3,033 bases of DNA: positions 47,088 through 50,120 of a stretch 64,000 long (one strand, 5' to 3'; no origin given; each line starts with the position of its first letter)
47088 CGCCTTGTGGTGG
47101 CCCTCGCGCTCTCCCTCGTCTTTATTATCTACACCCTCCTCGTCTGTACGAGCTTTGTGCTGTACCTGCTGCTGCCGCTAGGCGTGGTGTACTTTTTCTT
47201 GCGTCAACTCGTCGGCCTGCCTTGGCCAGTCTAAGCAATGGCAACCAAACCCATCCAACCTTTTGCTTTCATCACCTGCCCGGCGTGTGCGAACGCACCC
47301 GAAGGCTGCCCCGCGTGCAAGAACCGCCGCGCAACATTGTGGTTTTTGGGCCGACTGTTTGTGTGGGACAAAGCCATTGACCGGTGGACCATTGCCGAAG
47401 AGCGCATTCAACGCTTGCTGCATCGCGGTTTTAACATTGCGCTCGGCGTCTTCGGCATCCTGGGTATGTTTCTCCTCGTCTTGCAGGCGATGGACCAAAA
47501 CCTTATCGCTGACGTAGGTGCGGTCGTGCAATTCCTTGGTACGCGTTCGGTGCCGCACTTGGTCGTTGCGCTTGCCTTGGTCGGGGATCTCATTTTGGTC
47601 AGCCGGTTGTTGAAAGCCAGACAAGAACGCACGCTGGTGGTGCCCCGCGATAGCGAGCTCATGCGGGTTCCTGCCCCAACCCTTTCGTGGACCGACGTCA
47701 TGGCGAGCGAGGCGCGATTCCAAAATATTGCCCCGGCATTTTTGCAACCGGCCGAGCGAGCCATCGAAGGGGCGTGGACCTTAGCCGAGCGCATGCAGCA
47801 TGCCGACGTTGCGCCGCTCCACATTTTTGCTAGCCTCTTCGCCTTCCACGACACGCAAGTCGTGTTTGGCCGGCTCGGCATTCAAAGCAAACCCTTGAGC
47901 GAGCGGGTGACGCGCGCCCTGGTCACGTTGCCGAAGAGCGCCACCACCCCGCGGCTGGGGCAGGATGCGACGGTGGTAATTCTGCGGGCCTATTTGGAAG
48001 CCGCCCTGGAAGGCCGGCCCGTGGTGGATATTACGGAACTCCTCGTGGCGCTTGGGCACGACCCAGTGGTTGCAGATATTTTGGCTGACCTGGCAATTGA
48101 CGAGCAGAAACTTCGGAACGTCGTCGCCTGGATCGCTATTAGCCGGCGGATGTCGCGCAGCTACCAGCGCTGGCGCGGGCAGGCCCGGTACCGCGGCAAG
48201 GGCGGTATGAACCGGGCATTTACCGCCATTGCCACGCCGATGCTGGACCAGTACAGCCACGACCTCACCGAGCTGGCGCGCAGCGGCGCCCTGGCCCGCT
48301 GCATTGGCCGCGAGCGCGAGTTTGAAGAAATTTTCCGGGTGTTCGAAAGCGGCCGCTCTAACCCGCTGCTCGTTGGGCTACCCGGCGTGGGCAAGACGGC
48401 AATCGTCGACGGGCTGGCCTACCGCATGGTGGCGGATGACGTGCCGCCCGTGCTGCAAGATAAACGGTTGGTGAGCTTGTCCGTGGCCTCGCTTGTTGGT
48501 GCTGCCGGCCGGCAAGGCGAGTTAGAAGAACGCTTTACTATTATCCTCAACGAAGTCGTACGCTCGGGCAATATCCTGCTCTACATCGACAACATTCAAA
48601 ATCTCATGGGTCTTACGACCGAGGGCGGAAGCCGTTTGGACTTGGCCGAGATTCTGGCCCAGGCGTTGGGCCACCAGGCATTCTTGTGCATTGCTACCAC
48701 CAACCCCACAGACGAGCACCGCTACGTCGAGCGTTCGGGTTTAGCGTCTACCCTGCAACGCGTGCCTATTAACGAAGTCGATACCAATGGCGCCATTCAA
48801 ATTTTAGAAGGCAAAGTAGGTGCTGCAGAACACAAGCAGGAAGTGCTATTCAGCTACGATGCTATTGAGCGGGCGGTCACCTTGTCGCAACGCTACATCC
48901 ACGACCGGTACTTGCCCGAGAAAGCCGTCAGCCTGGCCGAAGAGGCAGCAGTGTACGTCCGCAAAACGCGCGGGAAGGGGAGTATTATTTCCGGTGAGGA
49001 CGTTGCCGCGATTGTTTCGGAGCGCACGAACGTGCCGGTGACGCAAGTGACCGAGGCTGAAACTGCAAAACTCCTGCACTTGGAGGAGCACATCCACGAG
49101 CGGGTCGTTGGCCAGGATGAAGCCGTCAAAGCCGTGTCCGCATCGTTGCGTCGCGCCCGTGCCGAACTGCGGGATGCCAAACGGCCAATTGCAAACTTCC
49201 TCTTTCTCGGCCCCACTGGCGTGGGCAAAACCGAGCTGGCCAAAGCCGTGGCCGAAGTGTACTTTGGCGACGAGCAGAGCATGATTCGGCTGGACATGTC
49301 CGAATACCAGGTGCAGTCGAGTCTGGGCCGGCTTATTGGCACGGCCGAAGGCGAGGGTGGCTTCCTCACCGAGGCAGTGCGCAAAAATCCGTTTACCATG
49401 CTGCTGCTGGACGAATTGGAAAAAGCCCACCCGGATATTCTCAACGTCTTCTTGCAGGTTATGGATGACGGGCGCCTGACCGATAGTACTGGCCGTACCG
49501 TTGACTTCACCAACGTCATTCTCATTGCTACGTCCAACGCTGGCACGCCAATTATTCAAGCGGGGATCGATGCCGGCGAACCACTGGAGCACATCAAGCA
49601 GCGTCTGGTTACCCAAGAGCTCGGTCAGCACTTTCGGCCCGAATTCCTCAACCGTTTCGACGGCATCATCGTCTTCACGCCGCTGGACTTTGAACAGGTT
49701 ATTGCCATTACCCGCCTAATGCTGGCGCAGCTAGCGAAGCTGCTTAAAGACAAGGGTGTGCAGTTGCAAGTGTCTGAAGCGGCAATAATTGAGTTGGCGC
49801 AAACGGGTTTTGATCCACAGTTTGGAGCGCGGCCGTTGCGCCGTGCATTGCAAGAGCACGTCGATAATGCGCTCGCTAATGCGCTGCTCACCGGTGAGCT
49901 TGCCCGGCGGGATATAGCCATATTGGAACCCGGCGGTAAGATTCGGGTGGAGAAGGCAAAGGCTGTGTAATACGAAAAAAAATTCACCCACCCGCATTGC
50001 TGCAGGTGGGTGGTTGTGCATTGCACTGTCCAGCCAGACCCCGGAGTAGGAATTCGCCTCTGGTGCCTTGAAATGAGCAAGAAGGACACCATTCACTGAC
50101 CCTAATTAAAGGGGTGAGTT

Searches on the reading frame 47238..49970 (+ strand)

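Call 84: search_protein_families(library=pfam, proteins=[window:47238-49970:+])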
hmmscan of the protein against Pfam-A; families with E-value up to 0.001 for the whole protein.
window:47238-49970:+ (910 aa): 16 families
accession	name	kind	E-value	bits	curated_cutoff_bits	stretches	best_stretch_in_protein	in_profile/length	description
PF07724.20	AAA_2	-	1e-52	179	27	1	649-808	1-164/166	AAA domain (Cdc48 subfamily)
PF10431.15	ClpB_D2-small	-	1.2e-21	77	21.9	1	816-891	1-76/81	C-terminal, D2-small domain, of ClpB protein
PF00004.35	AAA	-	5e-18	66.2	21.2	2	655-768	2-110/131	ATPase family associated with various cellular activities (AAA)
PF07728.20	AAA_5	-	8.9e-17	61.8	22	1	653-768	1-123/139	AAA domain (dynein-related subfamily)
PF17871.7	AAA_lid_9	-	2.2e-12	47.3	22.8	1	517-580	3-66/104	AAA lid domain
PF13191.12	AAA_16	-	1.7e-07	32.3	32.6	1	354-400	1-51/167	AAA ATPase domain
PF13401.12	AAA_22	-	3.5e-06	27.8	27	0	372-462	4-97/130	AAA domain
PF01695.23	IstB_IS21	-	6.7e-06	26.2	24.1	0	652-743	93-180/238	IstB-like ATP binding protein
PF01078.27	Mg_chelatase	-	7.6e-06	25.9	20.3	0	364-430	13-74/207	Magnesium chelatase, subunit ChlI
PF00158.32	Sigma54_activat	-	1.3e-05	25.4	20.2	1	634-768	5-143/168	Sigma-54 interaction domain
PF20720.3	nSTAND3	-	4.4e-05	23.7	27.2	0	377-402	21-46/155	Novel STAND NTPase 3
PF13173.12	AAA_14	-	0.00015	22.2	27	0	655-737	6-80/129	AAA domain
PF07726.17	AAA_3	-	0.00022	21.5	27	0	658-767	6-111/131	ATPase family associated with various cellular activities (AAA)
PF13555.12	AAA_29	-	0.00039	20.5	27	0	372-400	23-49/61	P-loop containing region of AAA domain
PF12775.13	AAA_7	-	0.00046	20.2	25.8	0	653-696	35-78/181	P-loop containing dynein motor region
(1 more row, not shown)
